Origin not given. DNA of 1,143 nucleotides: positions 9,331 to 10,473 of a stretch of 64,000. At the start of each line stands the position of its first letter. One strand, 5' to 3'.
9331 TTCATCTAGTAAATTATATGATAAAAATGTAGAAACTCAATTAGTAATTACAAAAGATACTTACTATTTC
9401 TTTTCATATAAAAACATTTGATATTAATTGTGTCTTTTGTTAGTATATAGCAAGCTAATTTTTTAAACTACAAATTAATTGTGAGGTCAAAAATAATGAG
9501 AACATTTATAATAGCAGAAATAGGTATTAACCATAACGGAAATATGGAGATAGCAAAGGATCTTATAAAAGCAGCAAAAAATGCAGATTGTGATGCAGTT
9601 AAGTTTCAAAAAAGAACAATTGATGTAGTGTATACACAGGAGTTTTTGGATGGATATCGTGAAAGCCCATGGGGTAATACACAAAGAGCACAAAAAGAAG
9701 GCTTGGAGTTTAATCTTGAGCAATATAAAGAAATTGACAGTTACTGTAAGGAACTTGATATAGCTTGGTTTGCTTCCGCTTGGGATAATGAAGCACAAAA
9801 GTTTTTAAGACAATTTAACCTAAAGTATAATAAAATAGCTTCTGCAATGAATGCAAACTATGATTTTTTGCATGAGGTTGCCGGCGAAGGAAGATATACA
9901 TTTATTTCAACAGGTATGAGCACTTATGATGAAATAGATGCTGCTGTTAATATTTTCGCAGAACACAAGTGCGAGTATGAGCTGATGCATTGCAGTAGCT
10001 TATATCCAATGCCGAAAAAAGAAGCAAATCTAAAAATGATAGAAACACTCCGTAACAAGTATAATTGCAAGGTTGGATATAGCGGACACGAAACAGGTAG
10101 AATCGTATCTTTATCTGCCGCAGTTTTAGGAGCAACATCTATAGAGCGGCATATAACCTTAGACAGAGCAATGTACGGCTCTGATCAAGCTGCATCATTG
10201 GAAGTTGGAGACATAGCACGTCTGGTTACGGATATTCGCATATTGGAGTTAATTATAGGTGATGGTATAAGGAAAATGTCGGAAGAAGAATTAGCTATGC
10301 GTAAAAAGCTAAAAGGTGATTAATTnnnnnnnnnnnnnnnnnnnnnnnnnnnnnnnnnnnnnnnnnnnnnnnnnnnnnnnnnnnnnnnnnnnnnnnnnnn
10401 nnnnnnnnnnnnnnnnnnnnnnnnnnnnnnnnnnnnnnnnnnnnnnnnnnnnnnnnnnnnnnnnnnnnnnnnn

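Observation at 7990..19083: Operon for an apparently uncharacterised CMP-activated ulosonic acid made through a phosphorylated intermediate, with two methyltransferases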

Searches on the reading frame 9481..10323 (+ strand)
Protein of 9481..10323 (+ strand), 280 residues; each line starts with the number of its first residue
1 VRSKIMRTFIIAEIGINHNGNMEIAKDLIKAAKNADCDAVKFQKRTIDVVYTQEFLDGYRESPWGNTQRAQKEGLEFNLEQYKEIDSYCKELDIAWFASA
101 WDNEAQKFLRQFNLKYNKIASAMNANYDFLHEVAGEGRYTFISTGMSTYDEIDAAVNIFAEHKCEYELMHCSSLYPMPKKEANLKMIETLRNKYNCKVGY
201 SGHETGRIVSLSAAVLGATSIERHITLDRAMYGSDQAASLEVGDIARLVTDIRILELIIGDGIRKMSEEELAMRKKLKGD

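Call 5: search_protein_families(library=pfam, proteins=[window:9481-10323:+], max_evalue=0.01)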
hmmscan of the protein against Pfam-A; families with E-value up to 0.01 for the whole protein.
window:9481-10323:+ (280 aa): 1 family
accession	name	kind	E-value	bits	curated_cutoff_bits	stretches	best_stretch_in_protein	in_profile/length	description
PF03102.20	NeuB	-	7e-70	235.7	22.1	1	28-263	1-240/241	NeuB family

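Call 6: search_protein_families(library=ncbifam, proteins=[window:9481-10323:+], max_evalue=0.01)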
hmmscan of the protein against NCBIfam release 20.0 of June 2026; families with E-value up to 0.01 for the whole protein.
window:9481-10323:+ (280 aa): 2 families
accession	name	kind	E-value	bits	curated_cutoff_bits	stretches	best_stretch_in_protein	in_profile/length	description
TIGR03569.1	NeuB_NnaB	equivalog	1.8e-73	247.5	399.65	1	8-275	1-274/329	N-acetylneuraminate synthase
TIGR03586.1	PseI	equivalog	4.5e-55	187.1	340.25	1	8-272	2-270/327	pseudaminic acid synthase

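Call 11: find_homologous_proteins(query=window:9496-10323:+, max_evalue=1e-10)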
Query window:9496-10323:+ (275 aa): 8000 proteins with E <= 1e-10 among 8000 candidates; the best 120 are listed.
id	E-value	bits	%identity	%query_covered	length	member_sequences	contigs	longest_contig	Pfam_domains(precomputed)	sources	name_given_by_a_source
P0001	6.2e-181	618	100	100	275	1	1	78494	PF03102.21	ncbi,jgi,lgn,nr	ncbi:MAG: N-acetylneuraminate synthase family protein [Oscillospiraceae bacterium]|jgi:N-acetylneura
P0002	1.7e-144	498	80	100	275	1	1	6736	PF03102.21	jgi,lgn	jgi:N-acetylneuraminate synthase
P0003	6.0e-144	496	80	100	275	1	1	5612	PF03102.21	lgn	-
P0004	6.9e-142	490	78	100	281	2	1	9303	PF03102.21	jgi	-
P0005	8.0e-141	486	80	100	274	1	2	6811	PF03102.21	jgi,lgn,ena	-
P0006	5.4e-140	483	77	100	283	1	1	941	PF03102.21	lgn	-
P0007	1.2e-139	482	78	99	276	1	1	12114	PF03102.21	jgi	jgi:N-acetylneuraminate synthase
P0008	9.6e-138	476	78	100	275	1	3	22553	PF03102.21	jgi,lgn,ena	-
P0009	1.9e-137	475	76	100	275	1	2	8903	PF03102.21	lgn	-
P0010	1.4e-134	466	74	100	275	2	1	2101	PF03102.21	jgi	-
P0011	2.4e-134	465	73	99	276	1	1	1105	PF03102.21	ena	-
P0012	2.2e-133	462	73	100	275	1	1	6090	PF03102.21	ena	-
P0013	1.9e-132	459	75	99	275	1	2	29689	PF03102.21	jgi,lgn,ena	-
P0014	4.4e-127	441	71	99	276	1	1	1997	PF03102.21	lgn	-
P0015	8.4e-127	440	72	99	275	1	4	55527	PF03102.21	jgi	-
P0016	1.2e-126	440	70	99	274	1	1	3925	PF03102.21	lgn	-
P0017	2.5e-126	439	71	99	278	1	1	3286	PF03102.21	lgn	-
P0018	4.4e-126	438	71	99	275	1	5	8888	PF03102.21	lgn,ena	-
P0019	8.6e-126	437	69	99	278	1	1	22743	PF03102.21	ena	-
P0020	1.2e-125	436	71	99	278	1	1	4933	PF03102.21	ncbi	-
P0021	1.3e-125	436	70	99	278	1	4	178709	PF03102.21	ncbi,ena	-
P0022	1.6e-125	436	71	99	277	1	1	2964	PF03102.21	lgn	-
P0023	2.1e-125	436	70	99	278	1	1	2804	PF03102.21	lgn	-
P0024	3.4e-125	435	71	99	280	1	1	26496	PF03102.21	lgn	-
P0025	3.8e-125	435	70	99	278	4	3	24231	PF03102.21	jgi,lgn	jgi:N-acetylneuraminate synthase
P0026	6.6e-125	434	71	99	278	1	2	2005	PF03102.21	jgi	jgi:N-acetylneuraminate synthase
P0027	1.0e-124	433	71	99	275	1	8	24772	PF03102.21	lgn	-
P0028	1.1e-124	433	71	99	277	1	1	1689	PF03102.21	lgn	-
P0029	1.2e-124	433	70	99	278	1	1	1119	PF03102.21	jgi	jgi:N-acetylneuraminate synthase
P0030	1.3e-124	433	71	99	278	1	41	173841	PF03102.21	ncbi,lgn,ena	-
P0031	1.3e-124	433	71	99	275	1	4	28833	PF03102.21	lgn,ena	-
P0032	1.8e-124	433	71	99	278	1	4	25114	PF03102.21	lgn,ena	-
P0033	3.3e-124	432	70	99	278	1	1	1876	PF03102.21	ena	-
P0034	3.3e-124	432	71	99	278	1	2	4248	PF03102.21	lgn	-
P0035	3.4e-124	432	70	99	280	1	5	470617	PF03102.21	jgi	jgi:N-acetylneuraminate synthase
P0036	3.4e-124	432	71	99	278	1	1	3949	PF03102.21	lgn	-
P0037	4.6e-124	431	70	99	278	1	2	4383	PF03102.21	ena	-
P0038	4.6e-124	431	69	99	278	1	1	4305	PF03102.21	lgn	-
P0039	6.0e-124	431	69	99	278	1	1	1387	PF03102.21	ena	-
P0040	6.4e-124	431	72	99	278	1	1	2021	PF03102.21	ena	-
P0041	8.4e-124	430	69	99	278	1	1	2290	PF03102.21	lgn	-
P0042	8.6e-124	430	71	99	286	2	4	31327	PF03102.21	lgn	-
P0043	1.2e-123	430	70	99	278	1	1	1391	PF03102.21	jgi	jgi:N-acetylneuraminate synthase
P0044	1.4e-123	430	70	99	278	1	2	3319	PF03102.21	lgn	-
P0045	1.7e-123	429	71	99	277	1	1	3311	PF03102.21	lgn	-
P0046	2.0e-123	429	69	99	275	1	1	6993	PF03102.21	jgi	jgi:N-acetylneuraminate synthase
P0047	2.2e-123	429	71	99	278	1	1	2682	PF03102.21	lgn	-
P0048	2.3e-123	429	70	99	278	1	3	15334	PF03102.21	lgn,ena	-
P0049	3.4e-123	428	70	99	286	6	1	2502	PF03102.21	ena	-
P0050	4.0e-123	428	69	99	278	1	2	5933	PF03102.21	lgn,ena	-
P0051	4.3e-123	428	69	99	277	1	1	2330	PF03102.21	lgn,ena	-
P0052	4.8e-123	428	69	100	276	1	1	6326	PF03102.21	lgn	-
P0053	6.0e-123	428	70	99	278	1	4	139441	PF03102.21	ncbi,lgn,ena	-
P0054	7.5e-123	427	69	99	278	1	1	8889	PF03102.21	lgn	-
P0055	8.2e-123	427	69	99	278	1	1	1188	PF03102.21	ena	-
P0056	1.1e-122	427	69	99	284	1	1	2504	PF03102.21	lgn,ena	-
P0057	1.1e-122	427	68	99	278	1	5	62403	PF03102.21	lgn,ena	-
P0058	1.1e-122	427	71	99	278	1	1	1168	PF03102.21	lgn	-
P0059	1.1e-122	427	68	99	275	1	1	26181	PF03102.21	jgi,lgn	jgi:N-acetylneuraminate synthase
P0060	1.2e-122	427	69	99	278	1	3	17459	PF03102.21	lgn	-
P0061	1.3e-122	426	69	99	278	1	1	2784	PF03102.21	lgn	-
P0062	1.4e-122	426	70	99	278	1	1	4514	PF03102.21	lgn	-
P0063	1.6e-122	426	69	99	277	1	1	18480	PF03102.21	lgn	-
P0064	1.9e-122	426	69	99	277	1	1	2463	PF03102.21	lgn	-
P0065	1.9e-122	426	71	99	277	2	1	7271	PF03102.21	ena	-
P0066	2.4e-122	426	70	99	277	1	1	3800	PF03102.21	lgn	-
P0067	2.5e-122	426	69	99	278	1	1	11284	PF03102.21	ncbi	-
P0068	2.6e-122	425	69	99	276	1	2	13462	PF03102.21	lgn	-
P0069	3.1e-122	425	69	99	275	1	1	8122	PF03102.21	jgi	jgi:N-acetylneuraminate synthase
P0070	4.0e-122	425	69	99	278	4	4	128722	PF03102.21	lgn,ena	-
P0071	4.8e-122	425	68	99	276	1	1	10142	PF03102.21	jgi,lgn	jgi:N-acetylneuraminate synthase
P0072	4.8e-122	425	69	99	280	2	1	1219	PF03102.21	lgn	-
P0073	5.2e-122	424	69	99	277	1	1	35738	PF03102.21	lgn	-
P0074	5.4e-122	424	68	99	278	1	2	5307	PF03102.21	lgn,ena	-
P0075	6.2e-122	424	69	99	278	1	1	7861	PF03102.21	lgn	-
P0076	6.2e-122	424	69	99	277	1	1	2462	PF03102.21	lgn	-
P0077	6.3e-122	424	69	100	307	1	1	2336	PF03102.21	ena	-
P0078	7.0e-122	424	68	99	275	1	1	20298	PF03102.21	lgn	-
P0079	7.3e-122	424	69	99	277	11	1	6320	PF03102.21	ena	-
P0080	7.4e-122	424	68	99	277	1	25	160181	PF03102.21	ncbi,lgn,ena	-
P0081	9.8e-122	424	70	99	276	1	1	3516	PF03102.21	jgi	jgi:N-acetylneuraminate synthase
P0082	1.0e-121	424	68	99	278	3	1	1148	PF03102.21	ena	-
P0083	1.1e-121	423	70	99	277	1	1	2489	PF03102.21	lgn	-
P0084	1.1e-121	423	68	99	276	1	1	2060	PF03102.21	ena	-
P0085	1.2e-121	423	68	99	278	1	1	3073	PF03102.21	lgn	-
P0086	1.3e-121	423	68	99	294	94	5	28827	PF03102.21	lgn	-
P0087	1.3e-121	423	69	99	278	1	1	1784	PF03102.21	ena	-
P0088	1.3e-121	423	69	99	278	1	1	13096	PF03102.21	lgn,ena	-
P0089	1.5e-121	423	67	99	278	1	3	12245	PF03102.21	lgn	-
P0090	1.7e-121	423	70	100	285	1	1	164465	PF03102.21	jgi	jgi:N-acetylneuraminate synthase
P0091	1.8e-121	423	67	99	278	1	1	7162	PF03102.21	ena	-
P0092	1.8e-121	423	68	99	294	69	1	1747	PF03102.21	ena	-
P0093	1.9e-121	423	68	99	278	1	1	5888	PF03102.21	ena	-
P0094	2.0e-121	423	69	99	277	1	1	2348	PF03102.21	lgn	-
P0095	2.3e-121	422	69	99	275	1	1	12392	PF03102.21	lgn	-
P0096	2.5e-121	422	67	99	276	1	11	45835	PF03102.21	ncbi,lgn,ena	-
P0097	2.6e-121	422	70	99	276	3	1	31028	PF03102.21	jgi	-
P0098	2.8e-121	422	69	99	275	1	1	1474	PF03102.21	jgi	jgi:N-acetylneuraminate synthase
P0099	2.8e-121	422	68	99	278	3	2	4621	PF03102.21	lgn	-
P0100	3.1e-121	422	69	99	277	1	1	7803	PF03102.21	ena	-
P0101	3.2e-121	422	69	99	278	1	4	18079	PF03102.21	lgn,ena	-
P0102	4.0e-121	422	70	98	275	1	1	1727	PF03102.21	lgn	-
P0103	4.1e-121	422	68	99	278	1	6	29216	PF03102.21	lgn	-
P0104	4.5e-121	421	68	99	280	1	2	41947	PF03102.21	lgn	-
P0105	4.6e-121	421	69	99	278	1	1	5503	PF03102.21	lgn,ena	-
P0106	4.6e-121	421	68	99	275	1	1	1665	PF03102.21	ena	-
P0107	4.8e-121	421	68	99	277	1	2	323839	PF03102.21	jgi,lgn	-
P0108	5.0e-121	421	68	99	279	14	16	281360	PF03102.21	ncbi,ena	-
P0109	5.0e-121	421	68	99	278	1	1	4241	PF03102.21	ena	-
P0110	5.1e-121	421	69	99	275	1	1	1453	PF03102.21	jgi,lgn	jgi:N-acetylneuraminate synthase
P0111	5.4e-121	421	67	99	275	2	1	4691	PF03102.21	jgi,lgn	jgi:N-acetylneuraminate synthase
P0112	5.5e-121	421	67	99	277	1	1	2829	PF03102.21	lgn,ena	-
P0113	6.4e-121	421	69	95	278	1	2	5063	PF03102.21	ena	-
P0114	6.8e-121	421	67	99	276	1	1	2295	PF03102.21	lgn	-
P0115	7.1e-121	421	69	99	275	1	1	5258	PF03102.21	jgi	jgi:N-acetylneuraminate synthase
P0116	7.3e-121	421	69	95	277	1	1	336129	PF03102.21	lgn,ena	-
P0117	7.6e-121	421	68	99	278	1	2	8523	PF03102.21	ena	-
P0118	8.4e-121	421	68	99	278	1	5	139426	PF03102.21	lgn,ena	-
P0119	8.5e-121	421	69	99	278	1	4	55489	PF03102.21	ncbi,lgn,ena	-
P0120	8.6e-121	420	69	99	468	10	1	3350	PF13419.13,PF03102.21,PF00702.33,PF08282.19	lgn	-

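Call 15: search_solved_structures(query=window:9496-10323:+, max_evalue=0.001, show_alignments=2)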
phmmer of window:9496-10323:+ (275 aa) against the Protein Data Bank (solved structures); distinct sequences matched with E-value up to 0.001: 8.
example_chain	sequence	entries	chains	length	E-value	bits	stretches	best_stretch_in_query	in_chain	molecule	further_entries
6ncs_A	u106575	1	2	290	6.2e-38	134.1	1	3-270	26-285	N-acetylneuraminic acid (Sialic acid) synthetase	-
8h2c_A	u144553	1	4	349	7.1e-34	120.8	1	2-267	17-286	Pseudaminic acid synthase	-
1vli_A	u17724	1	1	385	6e-26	94.8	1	3-266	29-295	Spore coat polysaccharide biosynthesis protein spsE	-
2wqp_A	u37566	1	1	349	3.6e-23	85.7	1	4-243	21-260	POLYSIALIC ACID CAPSULE BIOSYNTHESIS PROTEIN SIAC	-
1xuu_A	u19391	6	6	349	3.7e-23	85.7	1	4-243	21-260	polysialic acid capsule biosynthesis protein SiaC | N-acetylneuraminate synthase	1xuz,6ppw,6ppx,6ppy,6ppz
4ipj_A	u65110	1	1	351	3.7e-23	85.7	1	4-243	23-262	Polysialic acid capsule biosynthesis protein SiaC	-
4ipi_A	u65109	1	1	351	3.7e-23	85.7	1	4-243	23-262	Polysialic acid capsule biosynthesis protein SiaC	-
3g8r_A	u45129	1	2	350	9.2e-17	64.7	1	4-270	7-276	Probable spore coat polysaccharide biosynthesis protein E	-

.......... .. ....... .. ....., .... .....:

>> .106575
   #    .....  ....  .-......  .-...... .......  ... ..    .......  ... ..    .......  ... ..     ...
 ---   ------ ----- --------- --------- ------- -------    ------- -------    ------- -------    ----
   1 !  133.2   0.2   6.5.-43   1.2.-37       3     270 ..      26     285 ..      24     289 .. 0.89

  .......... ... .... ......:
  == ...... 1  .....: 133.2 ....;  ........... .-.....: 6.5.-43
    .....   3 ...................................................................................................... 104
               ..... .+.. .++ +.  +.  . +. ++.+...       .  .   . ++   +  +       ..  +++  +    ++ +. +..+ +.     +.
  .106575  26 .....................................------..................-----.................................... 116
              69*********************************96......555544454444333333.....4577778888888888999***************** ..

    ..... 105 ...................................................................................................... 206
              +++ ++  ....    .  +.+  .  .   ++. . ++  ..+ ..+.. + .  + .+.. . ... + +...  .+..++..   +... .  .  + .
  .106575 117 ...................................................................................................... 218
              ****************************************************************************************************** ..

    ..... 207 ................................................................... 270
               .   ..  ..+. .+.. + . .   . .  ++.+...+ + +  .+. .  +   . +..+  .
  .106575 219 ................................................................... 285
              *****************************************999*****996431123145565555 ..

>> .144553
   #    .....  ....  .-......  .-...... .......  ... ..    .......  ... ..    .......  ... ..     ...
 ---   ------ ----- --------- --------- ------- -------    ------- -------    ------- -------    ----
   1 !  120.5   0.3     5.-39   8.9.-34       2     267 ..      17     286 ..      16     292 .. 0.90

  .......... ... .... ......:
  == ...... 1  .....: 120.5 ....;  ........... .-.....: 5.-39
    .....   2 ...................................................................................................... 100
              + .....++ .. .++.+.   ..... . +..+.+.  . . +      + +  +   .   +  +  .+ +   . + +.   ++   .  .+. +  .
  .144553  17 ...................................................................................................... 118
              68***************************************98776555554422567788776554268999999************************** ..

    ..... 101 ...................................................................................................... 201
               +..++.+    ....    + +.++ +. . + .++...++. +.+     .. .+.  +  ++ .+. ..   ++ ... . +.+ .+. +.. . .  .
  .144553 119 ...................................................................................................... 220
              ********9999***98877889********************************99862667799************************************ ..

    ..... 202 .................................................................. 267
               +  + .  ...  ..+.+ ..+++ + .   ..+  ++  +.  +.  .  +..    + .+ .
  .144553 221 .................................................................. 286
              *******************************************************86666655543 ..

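Call 16: find_encoding_contigs(protein=P0030, flank=10000, max_places=3)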
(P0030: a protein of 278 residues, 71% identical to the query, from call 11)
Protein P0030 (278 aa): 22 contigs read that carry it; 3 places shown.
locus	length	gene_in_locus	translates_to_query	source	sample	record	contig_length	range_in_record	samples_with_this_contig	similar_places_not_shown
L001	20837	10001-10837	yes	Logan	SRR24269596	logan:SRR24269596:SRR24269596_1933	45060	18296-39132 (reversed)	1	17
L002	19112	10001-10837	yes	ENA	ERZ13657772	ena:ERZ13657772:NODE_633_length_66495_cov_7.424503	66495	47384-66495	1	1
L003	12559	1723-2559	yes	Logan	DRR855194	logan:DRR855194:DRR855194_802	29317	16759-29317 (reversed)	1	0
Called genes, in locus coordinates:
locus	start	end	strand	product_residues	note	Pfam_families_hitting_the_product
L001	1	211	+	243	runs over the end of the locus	PF01128:IspD, PF12804:NTP_transf_3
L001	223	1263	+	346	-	PF01073:3Beta_HSD, PF01370:Epimerase, PF02719:Polysacc_synt_2 (weak), PF07993:NAD_binding_4 (faint), PF13460:NAD_binding_10 (weak), PF16363:GDP_Man_Dehyd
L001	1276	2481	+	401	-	PF04464:Glyphos_transf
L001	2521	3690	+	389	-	PF13353:Fer4_12 (weak), PF04055:Radical_SAM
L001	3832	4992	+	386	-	PF04055:Radical_SAM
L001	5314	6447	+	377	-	PF04055:Radical_SAM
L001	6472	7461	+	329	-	PF22674:C2185-like_N, PF05711:TylF, PF13578:Methyltransf_24 (weak)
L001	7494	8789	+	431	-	PF22674:C2185-like_N (faint), PF01973:MptE-like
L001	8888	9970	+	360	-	PF00702:Hydrolase (faint), PF08282:Hydrolase_3, PF13580:SIS_2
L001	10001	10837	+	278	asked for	PF03102:NeuB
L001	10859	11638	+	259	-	PF02348:CTP_transf_3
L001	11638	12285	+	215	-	PF05148:Methyltransf_8 (weak), PF13489:Methyltransf_23, PF01209:Ubie_methyltran (weak), PF07021:MetW (weak), PF08241:Methyltransf_11, PF08242:Methyltransf_12 (weak), PF13649:Methyltransf_25, PF13847:Methyltransf_31, +1 more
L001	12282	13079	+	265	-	PF01261:AP_endonuc_2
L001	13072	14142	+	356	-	PF01408:GFO_IDH_MocA, PF02894:GFO_IDH_MocA_C, PF22725:GFO_IDH_MocA_C3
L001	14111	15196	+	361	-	PF22674:C2185-like_N, PF05050:Methyltransf_21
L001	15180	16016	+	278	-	PF00106:adh_short, PF13561:adh_short_C2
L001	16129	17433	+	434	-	PF01501:Glyco_transf_8, PF22674:C2185-like_N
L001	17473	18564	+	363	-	PF00535:Glycos_transf_2, PF10111:Glyco_tranf_2_2, PF13641:Glyco_tranf_2_3, PF22674:C2185-like_N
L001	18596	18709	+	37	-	-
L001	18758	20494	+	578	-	PF13439:Glyco_transf_4 (weak), PF00534:Glycos_transf_1, PF13692:Glyco_trans_1_4, PF20706:GT4-conflict (weak)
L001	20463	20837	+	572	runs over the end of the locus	PF04464:Glyphos_transf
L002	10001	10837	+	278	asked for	PF03102:NeuB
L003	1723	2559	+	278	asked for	PF03102:NeuB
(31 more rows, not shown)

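Call 17: find_encoding_contigs(protein=P0108, flank=10000, max_places=3)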
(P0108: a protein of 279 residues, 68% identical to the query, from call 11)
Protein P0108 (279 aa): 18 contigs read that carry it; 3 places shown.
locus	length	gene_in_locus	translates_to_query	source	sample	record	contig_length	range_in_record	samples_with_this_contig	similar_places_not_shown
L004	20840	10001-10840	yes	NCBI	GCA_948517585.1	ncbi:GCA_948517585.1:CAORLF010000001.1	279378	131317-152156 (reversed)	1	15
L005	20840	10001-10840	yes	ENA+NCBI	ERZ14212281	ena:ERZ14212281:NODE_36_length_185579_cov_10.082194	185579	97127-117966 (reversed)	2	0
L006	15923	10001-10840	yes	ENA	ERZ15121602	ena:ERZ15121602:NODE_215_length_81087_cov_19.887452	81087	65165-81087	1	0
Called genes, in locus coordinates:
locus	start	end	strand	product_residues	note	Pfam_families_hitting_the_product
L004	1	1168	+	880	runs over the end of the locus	-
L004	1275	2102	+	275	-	PF04991:LicD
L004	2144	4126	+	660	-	PF00483:NTP_transferase, PF12804:NTP_transf_3, PF00155:Aminotran_1_2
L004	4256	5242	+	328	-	PF22674:C2185-like_N, PF05050:Methyltransf_21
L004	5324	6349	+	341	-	-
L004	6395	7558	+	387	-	PF22674:C2185-like_N, PF04055:Radical_SAM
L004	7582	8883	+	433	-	PF22674:C2185-like_N, PF01973:MptE-like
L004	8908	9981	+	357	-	PF00702:Hydrolase (faint), PF08282:Hydrolase_3, PF13580:SIS_2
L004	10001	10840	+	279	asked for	PF03102:NeuB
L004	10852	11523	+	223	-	PF02348:CTP_transf_3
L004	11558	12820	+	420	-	-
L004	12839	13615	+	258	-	PF22674:C2185-like_N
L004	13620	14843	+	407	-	PF00535:Glycos_transf_2, PF10111:Glyco_tranf_2_2, PF13641:Glyco_tranf_2_3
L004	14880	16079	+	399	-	PF01531:Glyco_transf_11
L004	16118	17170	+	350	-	PF03269:DUF268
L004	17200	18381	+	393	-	PF00535:Glycos_transf_2, PF10111:Glyco_tranf_2_2, PF13641:Glyco_tranf_2_3, PF22674:C2185-like_N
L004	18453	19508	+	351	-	PF05704:Caps_synth, PF04488:Gly_transf_sug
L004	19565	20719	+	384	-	PF00535:Glycos_transf_2, PF10111:Glyco_tranf_2_2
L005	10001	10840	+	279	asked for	PF03102:NeuB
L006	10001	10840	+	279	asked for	PF03102:NeuB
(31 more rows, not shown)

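Call 18: search_protein_families(library=ncbifam, proteins=[L001:8888-9970:+, L001:7494-8789:+], max_evalue=0.001)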
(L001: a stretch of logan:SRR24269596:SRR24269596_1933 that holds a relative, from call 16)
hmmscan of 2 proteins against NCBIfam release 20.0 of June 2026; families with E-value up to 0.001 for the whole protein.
L001:8888-9970:+ (360 aa): 31 families (the best 25 are shown)
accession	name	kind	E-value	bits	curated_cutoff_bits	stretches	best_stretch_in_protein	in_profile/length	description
NF010546.0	PRK13936.1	equivalog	4e-56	189.9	276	1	190-359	23-193/197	phosphoheptose isomerase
TIGR00441.1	gmhA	equivalog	4.5e-54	182.7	209.45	1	201-355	2-154/154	D-sedoheptulose 7-phosphate isomerase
NF010547.0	PRK13938.1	equivalog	1.5e-43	148.7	320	1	180-358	15-191/196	D-sedoheptulose 7-phosphate isomerase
NF001628.0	PRK00414.1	equivalog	1.5e-40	138.8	265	1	171-359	5-191/192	D-sedoheptulose 7-phosphate isomerase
NF008138.0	PRK10886.1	equivalog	2.2e-33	115.6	352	1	193-358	24-190/196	DnaA initiator-associating protein DiaA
TIGR01670.1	KdsC-phosphatas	subfamily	5.7e-29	101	106.95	1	4-155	1-152/154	3-deoxy-D-manno-octulosonate 8-phosphate phosphatase, YrbI family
NF007019.0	PRK09484.1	equivalog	6.2e-26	91.2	208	1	2-153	23-174/187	3-deoxy-manno-octulosonate-8-phosphatase KdsC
NF058599.1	KDN-9-PPhBT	equivalog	8.7e-26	91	180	1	4-146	2-144/152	3-deoxy-D-glycero-D-galacto-nonulopyranosonate 9-phosphatase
TIGR02726.1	phenyl_P_delta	equivalog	1.8e-24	86.8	281.95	1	3-154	6-157/169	phenylphosphate carboxylase subunit delta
NF002245.0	PRK01158.1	equivalog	1.4e-16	60.5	198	1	79-151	157-229/233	phosphoglycolate phosphatase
TIGR01487.1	Pglycolate_arch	equivalog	1.7e-13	50.9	122.75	1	80-143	148-211/215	phosphoglycolate phosphatase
TIGR01662.1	HAD-SF-IIIA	subfamily_domain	4.8e-10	39.7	44.6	1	5-118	1-135/141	HAD-IIIA family hydrolase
NF003915.0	PRK05441.1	subfamily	1.1e-09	37.8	168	1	173-314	27-167/300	N-acetylmuramic acid 6-phosphate etherase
TIGR00099.1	Cof-subfamily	subfamily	2.4e-09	37.2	137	1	79-137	188-246/256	Cof-type HAD-IIB family hydrolase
TIGR01482.1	SPP-subfamily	subfamily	2.9e-09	36.8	107.15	1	80-146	150-219/225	sucrose-phosphate phosphatase subfamily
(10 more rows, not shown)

L001:7494-8789:+ (431 aa): 0 families
